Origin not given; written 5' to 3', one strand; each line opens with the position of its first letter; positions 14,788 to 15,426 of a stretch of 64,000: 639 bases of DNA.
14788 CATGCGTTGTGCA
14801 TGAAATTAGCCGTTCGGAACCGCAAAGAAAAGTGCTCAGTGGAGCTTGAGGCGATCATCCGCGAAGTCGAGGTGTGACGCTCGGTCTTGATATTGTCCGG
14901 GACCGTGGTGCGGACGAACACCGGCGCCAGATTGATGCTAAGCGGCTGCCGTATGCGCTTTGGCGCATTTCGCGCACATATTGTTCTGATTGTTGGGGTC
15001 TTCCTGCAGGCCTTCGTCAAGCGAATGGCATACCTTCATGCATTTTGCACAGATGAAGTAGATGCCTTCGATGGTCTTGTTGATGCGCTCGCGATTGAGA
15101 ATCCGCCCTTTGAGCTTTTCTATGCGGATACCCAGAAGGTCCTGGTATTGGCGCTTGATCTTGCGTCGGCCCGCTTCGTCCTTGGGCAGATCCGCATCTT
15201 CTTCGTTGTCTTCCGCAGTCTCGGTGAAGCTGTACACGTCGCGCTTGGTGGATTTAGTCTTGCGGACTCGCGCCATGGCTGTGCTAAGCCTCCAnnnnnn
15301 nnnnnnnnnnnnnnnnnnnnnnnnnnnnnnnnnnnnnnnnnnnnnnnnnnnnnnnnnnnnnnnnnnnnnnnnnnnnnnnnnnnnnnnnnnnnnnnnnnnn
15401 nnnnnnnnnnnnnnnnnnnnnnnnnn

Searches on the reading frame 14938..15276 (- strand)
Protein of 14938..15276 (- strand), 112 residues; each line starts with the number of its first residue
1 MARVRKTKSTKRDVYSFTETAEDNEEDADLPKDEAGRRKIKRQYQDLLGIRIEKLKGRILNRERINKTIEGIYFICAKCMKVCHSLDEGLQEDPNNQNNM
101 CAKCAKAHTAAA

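Call 3: search_protein_families(library=pfam, proteins=[window:14938-15276:-], max_evalue=1)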
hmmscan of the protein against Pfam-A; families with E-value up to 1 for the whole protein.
window:14938-15276:- (112 aa): 2 families
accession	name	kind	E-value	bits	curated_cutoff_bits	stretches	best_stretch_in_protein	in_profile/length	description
PF06689.19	zf-C4_ClpX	-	0.042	14.2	27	1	65-85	13-35/39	ClpX C4-type zinc finger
PF17207.9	MCM_OB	-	0.059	13.6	24.8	1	53-106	14-61/126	MCM OB domain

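Call 4: search_protein_families(library=ncbifam, proteins=[window:14938-15276:-], max_evalue=1)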
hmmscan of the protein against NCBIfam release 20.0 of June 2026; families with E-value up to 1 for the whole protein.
window:14938-15276:- (112 aa): 0 families

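Call 7: find_homologous_proteins(query=window:14938-15276:-, max_evalue=0.01)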
Query window:14938-15276:- (112 aa): 1790 proteins with E <= 0.01 among 1792 candidates; the best 120 are listed.
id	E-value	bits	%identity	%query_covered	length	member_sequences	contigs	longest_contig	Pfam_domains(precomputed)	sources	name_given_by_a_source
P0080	2.6e-59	216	89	100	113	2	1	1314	-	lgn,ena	-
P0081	3.0e-59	216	88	100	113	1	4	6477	-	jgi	jgi:hypothetical protein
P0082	9.6e-59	214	87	100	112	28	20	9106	-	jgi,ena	jgi:hypothetical protein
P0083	2.1e-58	213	86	100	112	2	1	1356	-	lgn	-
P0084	2.5e-58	213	87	100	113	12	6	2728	-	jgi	jgi:hypothetical protein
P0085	2.7e-58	212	86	100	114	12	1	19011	-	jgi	jgi:hypothetical protein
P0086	2.5e-57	209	86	100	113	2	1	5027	-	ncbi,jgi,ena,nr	ncbi:MAG TPA: hypothetical protein VEF07_09920 [Candidatus Binataceae bacterium]|nr:hypothetical pro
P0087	2.5e-57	209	86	100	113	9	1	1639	-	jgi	jgi:hypothetical protein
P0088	3.2e-57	209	85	99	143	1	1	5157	-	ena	-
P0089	4.1e-57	209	86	100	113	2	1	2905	-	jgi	jgi:hypothetical protein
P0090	6.8e-57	208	86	100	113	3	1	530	-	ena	-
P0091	1.3e-56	207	87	100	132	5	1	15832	-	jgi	jgi:hypothetical protein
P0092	1.4e-56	207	86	100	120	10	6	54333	-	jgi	jgi:hypothetical protein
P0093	1.9e-56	207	84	100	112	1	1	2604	-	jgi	jgi:hypothetical protein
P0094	3.0e-56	206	86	100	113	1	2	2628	-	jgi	jgi:hypothetical protein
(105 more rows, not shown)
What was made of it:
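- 14938..15276 (-): Gene for the 112-aa partner. Layout: basic N-tail (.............), acidic linker, conserved Arg/Lys-rich helix (about residues 34-54), then GIYFIC76xxC79xxxC83H84 ... C101xxC104 and a C-terminal ...TAAA. Call 7 (1790 clusters at 90% identity).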

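Call 22: search_protein_representatives(protein=window:14938-15276:-)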
Query: 112 residues. Proteins with E-value up to 0.001 (for the whole library): 64; up to 1e-10: 45; up to 1e-30: 10. The best 64 are listed.
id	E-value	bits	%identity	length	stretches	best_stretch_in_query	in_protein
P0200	3.6e-42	159.0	75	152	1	1-100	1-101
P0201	8.7e-39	148.2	68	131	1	1-106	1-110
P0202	2.5e-38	146.7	82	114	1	30-111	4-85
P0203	7.6e-35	135.5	66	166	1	14-107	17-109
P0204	2.2e-33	130.8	63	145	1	11-112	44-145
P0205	3.5e-33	130.1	75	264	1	19-97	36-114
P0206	5.8e-33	129.4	58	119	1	11-108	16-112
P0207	1.7e-32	128.0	56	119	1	14-108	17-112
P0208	2.1e-31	124.4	75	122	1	37-108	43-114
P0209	2.7e-31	124.1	69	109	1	13-104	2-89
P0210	1.6e-30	121.6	72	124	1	9-88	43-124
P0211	2.5e-30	121.0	71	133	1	9-89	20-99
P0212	4.2e-30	120.2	60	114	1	22-108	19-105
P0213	5.8e-29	116.6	81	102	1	1-74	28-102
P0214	2.2e-28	114.7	65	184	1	11-93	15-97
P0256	5.6e-06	42.7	47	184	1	33-105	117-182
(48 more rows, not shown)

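Call 26: find_related_loci(query=A3, collection=genome_contigs, flank=4000)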
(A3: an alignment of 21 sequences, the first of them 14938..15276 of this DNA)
Query A3 (112 aa) in genome_contigs; peptide patterns used: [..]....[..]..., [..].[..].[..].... (x = any residue, [..] = any of these).
418 stretches matched a pattern; 404 encode a relative of the query (tblastn E <= 1e-3); the best 80 are kept; 80 distinct loci.
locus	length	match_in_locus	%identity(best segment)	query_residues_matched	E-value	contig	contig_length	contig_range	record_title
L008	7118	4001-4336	93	1-112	2e-69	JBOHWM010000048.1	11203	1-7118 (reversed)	MAG: Candidatus Binataceae bacterium isolate TC-S_metabat2.bin.135 k127_2182287, whole genome shotgun sequence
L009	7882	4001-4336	88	1-112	3e-65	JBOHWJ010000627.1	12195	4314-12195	MAG: Candidatus Binataceae bacterium isolate TC-S_metawrap_bin.57 k127_2769519, whole genome shotgun sequence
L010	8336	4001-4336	87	1-112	7e-64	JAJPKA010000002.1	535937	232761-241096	MAG: Proteobacteria bacterium isolate Centralia_MAG_59 k107_2563972, whole genome shotgun sequence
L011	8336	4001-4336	87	1-112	4e-64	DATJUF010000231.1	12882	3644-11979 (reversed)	MAG TPA_asm: Candidatus Binataceae bacterium isolate SMAG_U15039 k141_436378, whole genome shotgun sequence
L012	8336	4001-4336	86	1-112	5e-63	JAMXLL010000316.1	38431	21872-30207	MAG: Candidatus Binataceae bacterium isolate Bin.006_Pasture k127_8441575, whole genome shotgun sequence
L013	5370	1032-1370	86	1-112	4e-62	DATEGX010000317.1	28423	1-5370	MAG TPA_asm: Candidatus Binataceae bacterium isolate SMAG_U8796 k141_2175959, whole genome shotgun sequence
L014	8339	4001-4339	83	1-112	2e-61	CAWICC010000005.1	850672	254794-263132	MAG: uncultured delta proteobacterium isolate MFD09495.bin.2.82 genome assembly, contig: contig_274, whole genome shotgu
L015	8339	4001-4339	83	1-112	6e-61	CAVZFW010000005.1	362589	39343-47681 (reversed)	MAG: uncultured delta proteobacterium isolate MFD05513.bin.2.80 genome assembly, contig: contig_24972, whole genome shot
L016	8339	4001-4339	83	1-112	2e-60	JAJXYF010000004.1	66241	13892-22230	MAG: Deltaproteobacteria bacterium isolate BP6.bin67 NODE_626_length_66241_cov_4.657576, whole genome shotgun sequence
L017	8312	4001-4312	88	1-104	4e-60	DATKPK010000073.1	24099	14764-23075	MAG TPA_asm: Candidatus Binataceae bacterium isolate SMAG_U14789 k141_2327463, whole genome shotgun sequence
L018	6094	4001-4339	82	1-112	2e-59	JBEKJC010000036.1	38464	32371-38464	MAG: Candidatus Binataceae bacterium isolate SPRUCE 314 SPRUCE_314_36, whole genome shotgun sequence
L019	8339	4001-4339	81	1-112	3e-59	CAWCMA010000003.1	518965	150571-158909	MAG: uncultured delta proteobacterium isolate MFD05502.bin.1.141 genome assembly, contig: contig_31094, whole genome sho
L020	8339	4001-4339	81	1-112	5e-59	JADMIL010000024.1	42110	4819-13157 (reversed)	MAG: Candidatus Binataceae bacterium isolate MAG011 NODE_639_length_42110_cov_9.943645, whole genome shotgun sequence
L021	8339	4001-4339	80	1-112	4e-59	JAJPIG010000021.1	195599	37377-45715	MAG: Proteobacteria bacterium isolate Centralia_MAG_294 k107_24721653, whole genome shotgun sequence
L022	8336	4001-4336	82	2-112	1e-58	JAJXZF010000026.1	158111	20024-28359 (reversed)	MAG: Deltaproteobacteria bacterium isolate BP7.bin41 NODE_86_length_158111_cov_4.177366, whole genome shotgun sequence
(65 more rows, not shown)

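Call 34: search_solved_structures(query=A4, max_evalue=10, show_alignments=3)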
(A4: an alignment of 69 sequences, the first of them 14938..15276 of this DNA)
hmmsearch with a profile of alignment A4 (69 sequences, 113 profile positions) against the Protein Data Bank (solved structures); distinct sequences matched with E-value up to 10: 2.
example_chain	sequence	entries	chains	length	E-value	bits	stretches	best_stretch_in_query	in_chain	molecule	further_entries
3q2b_A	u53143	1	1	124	1.9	11.8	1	49-89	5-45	Cofilin/actin-depolymerizing factor homolog 1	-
2xf1_A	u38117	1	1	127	2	11.8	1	49-89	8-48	COFILIN ACTIN-DEPOLYMERIZING FACTOR HOMOLOG 1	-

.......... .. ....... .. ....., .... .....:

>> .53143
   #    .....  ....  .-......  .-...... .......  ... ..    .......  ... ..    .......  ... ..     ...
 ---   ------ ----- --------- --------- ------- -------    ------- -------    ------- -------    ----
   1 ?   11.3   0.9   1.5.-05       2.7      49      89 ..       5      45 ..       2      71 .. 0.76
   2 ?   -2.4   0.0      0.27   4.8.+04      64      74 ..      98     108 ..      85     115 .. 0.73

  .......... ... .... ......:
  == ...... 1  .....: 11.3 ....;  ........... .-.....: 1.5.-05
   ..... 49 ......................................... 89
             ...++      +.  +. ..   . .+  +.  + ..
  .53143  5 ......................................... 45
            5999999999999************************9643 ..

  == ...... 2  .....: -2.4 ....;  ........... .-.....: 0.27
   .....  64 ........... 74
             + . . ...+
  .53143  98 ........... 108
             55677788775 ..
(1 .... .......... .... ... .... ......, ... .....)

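Call 38: predict_structure(alignment_id=A4)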
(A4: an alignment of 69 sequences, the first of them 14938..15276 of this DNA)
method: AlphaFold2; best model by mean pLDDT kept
length: 112 residues; sequences in the alignment: 69
mean_pLDDT: 56.5   pTM: 0.32
mean pLDDT of the five models: 56.5, 55.5, 55.1, 54.7, 52.4
residues with pLDDT >= 90: 0; 70-90: 8; 50-70: 71; < 50: 33
segments of 3 or more residues with pLDDT < 50: 1-3, 7-10, 15-25, 62-70, 109-112
pLDDT, mean of each block of 10 residues (from residue 1): 49 44 50 64 60 57 47 68 62 64 62 40
secondary structure, 60 per line:
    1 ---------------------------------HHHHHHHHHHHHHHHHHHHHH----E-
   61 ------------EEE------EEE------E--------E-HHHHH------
elements in order: H34-54 E73-75 E82-84 H102-106
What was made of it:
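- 14938..15276 (-): Call 38 (helix 34-54, overall poor model).
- Checked: For the 112-aa protein only the Cys pattern is shown, because its model is poor (call 38).
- The large protein's model is poor (pLDDT 56, call 38), so its fold is unknown.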

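Call 40: find_encoding_contigs(protein=P0206, flank=5000, max_places=2)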
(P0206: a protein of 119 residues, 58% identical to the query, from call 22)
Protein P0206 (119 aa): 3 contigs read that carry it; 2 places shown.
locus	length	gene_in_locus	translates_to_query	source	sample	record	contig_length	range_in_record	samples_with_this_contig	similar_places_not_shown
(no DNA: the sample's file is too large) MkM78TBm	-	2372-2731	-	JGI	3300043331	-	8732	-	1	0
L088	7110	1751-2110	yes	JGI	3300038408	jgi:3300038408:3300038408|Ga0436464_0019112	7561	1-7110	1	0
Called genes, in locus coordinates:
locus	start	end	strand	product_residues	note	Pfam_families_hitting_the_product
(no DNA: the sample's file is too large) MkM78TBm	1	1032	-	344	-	?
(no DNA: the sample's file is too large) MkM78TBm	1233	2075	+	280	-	PF04333:MlaA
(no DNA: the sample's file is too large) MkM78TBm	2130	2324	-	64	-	-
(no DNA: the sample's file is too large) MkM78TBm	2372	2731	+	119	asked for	-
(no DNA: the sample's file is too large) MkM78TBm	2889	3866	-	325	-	PF00849:PseudoU_synth_2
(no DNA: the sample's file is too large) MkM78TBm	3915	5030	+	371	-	PF00483:NTP_transferase, PF12804:NTP_transf_3, PF22640:ManC_GMP_beta-helix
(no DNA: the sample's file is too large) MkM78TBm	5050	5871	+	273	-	PF14801:TrmI-like_N (weak), PF08704:GCD14, PF01135:PCMT (weak), PF13847:Methyltransf_31 (weak), PF13649:Methyltransf_25 (weak)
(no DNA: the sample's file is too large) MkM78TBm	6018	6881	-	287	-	PF03065:Glyco_hydro_57 (weak), PF01522:Polysacc_deac_1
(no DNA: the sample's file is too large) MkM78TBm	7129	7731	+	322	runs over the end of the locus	PF09084:NMT1, PF13379:NMT1_2 (weak), PF12974:Phosphonate-bd (faint)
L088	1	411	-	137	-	?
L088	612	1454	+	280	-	PF04333:MlaA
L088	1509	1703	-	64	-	-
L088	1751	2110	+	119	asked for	-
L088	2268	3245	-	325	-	PF00849:PseudoU_synth_2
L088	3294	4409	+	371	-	PF00483:NTP_transferase, PF12804:NTP_transf_3, PF22640:ManC_GMP_beta-helix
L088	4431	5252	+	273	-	PF14801:TrmI-like_N (weak), PF08704:GCD14, PF01135:PCMT (weak), PF13847:Methyltransf_31 (weak), PF13649:Methyltransf_25 (weak)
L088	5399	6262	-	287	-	PF03065:Glyco_hydro_57 (weak), PF01522:Polysacc_deac_1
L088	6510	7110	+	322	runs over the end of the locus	PF09084:NMT1, PF13379:NMT1_2 (weak), PF12974:Phosphonate-bd (faint)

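Call 41: find_encoding_contigs(protein=P0256, flank=5000, max_places=2)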
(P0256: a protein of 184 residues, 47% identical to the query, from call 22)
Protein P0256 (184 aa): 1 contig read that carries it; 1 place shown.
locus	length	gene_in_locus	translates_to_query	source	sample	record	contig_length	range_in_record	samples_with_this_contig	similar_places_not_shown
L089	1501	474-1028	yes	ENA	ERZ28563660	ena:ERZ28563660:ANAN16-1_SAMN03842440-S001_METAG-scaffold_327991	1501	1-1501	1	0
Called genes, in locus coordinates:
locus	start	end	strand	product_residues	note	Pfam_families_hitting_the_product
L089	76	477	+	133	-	-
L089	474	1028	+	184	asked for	-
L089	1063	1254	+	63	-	-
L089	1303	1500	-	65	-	?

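Call 42: find_encoding_contigs(protein=P0203, flank=5000, max_places=2)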
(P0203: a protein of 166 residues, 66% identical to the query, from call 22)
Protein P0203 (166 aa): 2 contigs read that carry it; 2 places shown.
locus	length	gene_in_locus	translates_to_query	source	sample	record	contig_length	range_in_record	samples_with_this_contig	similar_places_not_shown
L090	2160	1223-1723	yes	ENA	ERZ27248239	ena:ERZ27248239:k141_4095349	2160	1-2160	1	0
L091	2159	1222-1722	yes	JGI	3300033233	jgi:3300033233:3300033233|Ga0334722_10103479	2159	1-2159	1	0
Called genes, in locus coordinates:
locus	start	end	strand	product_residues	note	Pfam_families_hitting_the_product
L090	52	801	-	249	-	PF08704:GCD14, PF00398:RrnaAD (weak), PF01135:PCMT, PF13649:Methyltransf_25 (weak)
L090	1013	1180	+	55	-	-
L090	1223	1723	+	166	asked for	-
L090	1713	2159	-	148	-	?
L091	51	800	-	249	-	PF08704:GCD14, PF00398:RrnaAD (weak), PF01135:PCMT, PF13649:Methyltransf_25 (weak)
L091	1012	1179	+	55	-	-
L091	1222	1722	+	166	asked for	-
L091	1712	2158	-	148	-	?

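Call 52: search_protein_families(library=pfam, alignment_id=A4, max_evalue=1)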
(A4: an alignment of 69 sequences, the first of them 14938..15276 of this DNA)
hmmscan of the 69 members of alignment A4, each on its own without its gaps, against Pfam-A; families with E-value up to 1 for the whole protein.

A. member 1, window:14938-15276:- (112 aa): 2 families
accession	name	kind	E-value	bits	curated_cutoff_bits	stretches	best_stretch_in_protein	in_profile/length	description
PF06689.19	zf-C4_ClpX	-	0.042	14.2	27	1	65-85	13-35/39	ClpX C4-type zinc finger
PF17207.9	MCM_OB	-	0.059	13.6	24.8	1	53-106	14-61/126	MCM OB domain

B. families by the number of members that match (of 69 scanned): 20 families
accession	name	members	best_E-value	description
PF06689.19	zf-C4_ClpX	57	0.0015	ClpX C4-type zinc finger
PF17207.9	MCM_OB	37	0.022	MCM OB domain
PF12376.13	DUF3654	19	0.044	Protein of unknown function (DUF3654)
PF05796.17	Chordopox_G2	18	0.03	Chordopoxvirus protein G2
PF08271.17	Zn_Ribbon_TF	16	0.017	TFIIB zinc-binding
PF23674.1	RYYR-CCHC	9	0.12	RYYR-CCHC domain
PF03860.21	DUF326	4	0.14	Domain of Unknown Function (DUF326)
PF12837.12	Fer4_6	3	0.3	4Fe-4S binding domain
PF08115.16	Toxin_28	3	0.38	SFI toxin family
PF04286.17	DUF445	2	0.14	Protein of unknown function (DUF445)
PF21927.1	McpB_HAMP_2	1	0.037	Methyl-accepting chemotaxis protein McpB, second HAMP domain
PF20826.3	PHD_5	1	0.076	PhD finger domain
PF10058.14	Zn_ribbon_10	1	0.094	ER junction formation factor lunapark, zinc ribbon finger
PF22484.2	DUF6986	1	0.1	Domain of unknown function (DUF6986)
PF10380.14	CRF1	1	0.11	Transcription factor CRF1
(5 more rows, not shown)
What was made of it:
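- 57 of 69 family members give a weak zf-C4_ClpX hit over residues 65-85 (best E 0.0015; call 52). All scores are below Pfam's gathering score of 27 bits (call 52).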

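Call 54: find_related_loci(query=A5, collection=metagenome_contigs, flank=4000)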
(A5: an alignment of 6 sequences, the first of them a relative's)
Query A5 (119 aa) in metagenome_contigs; peptide patterns used: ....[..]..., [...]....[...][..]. (x = any residue, [..] = any of these).
600 stretches matched a pattern (row limit reached: there are more); 393 encode a relative of the query (tblastn E <= 1e-3); the best 80 are kept; 80 distinct loci.
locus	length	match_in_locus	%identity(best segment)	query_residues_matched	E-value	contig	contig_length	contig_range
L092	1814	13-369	87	1-119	2e-71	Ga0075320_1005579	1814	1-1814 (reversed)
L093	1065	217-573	81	1-119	3e-70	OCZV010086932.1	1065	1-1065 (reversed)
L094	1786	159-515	81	1-119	7e-67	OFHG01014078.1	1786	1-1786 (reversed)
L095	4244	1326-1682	81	1-119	8e-65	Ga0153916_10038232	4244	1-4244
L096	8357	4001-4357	81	1-119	5e-64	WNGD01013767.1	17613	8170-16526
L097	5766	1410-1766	79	1-119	3e-64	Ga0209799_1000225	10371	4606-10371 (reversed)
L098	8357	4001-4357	81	1-119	5e-64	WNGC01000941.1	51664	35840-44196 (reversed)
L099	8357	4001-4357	81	1-119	5e-64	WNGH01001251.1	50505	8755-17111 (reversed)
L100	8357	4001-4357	81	1-119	5e-64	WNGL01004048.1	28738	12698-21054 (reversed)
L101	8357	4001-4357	81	1-119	5e-64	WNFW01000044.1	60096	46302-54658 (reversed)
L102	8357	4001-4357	81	1-119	2e-63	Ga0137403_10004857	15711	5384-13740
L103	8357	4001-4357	78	1-119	2e-63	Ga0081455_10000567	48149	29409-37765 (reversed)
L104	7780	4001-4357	82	1-119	2e-63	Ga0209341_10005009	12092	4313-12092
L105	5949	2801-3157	81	1-119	3e-63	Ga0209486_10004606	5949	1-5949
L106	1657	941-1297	79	1-119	2e-65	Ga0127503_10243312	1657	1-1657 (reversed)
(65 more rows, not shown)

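Call 65: search_protein_families(library=padloc, proteins=[window:14938-15276:-], max_evalue=1)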
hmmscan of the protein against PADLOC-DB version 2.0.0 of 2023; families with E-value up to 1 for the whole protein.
window:14938-15276:- (112 aa): 0 families

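Call 66: search_protein_families(library=phrogs, proteins=[window:14938-15276:-], max_evalue=1)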
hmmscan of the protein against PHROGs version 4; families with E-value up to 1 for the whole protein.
window:14938-15276:- (112 aa): 2 families
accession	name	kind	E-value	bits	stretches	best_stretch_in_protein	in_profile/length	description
phrog_2855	-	unknown function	0.016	16.5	1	38-106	30-86/89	-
phrog_1315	-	unknown function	0.41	11.9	1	60-108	21-71/108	-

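Call 77: search_protein_families(library=ncbifam, proteins=[L088:2268-3245:-], max_evalue=0.00001)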
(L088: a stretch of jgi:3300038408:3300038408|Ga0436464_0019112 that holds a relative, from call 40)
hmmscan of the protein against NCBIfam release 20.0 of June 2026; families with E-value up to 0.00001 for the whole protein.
L088:2268-3245:- (325 aa): 6 families
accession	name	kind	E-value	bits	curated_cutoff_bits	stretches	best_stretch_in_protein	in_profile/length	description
TIGR00005.1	rluA_subfam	subfamily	6.1e-63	212.9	192.7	1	19-317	4-296/298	RluA family pseudouridine synthase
NF008385.0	PRK11180.1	equivalog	8.5e-43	146.9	351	1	12-318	9-312/325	23S rRNA pseudouridine(1911/1915/1917) synthase RluD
NF008249.0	PRK11025.1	equivalog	4.3e-35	121.1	378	1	13-318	12-313/317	23S rRNA pseudouridine(955/2504/2580) synthase RluC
NF008321.0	PRK11112.1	equivalog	1.6e-32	112.8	328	1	90-320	4-236/257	tRNA pseudouridine(65) synthase TruC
NF007543.0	PRK10158.1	equivalog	4.7e-29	101.6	286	1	90-306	16-216/219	bifunctional tRNA pseudouridine(32) synthase/23S rRNA pseudouridine(746) synthase RluA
TIGR01621.1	RluA-like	hypoth_equivalog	1.1e-22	80.3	222.3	1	92-296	6-187/217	TIGR01621 family pseudouridine synthase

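Call 78: find_encoding_contigs(protein=P0201, flank=5000, max_places=3)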
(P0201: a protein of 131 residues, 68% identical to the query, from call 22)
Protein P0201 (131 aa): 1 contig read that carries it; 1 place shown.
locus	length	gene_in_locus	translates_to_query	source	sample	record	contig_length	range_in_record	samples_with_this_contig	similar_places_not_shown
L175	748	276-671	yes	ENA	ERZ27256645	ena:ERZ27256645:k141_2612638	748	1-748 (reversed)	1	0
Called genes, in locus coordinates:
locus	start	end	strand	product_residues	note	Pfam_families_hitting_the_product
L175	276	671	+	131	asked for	-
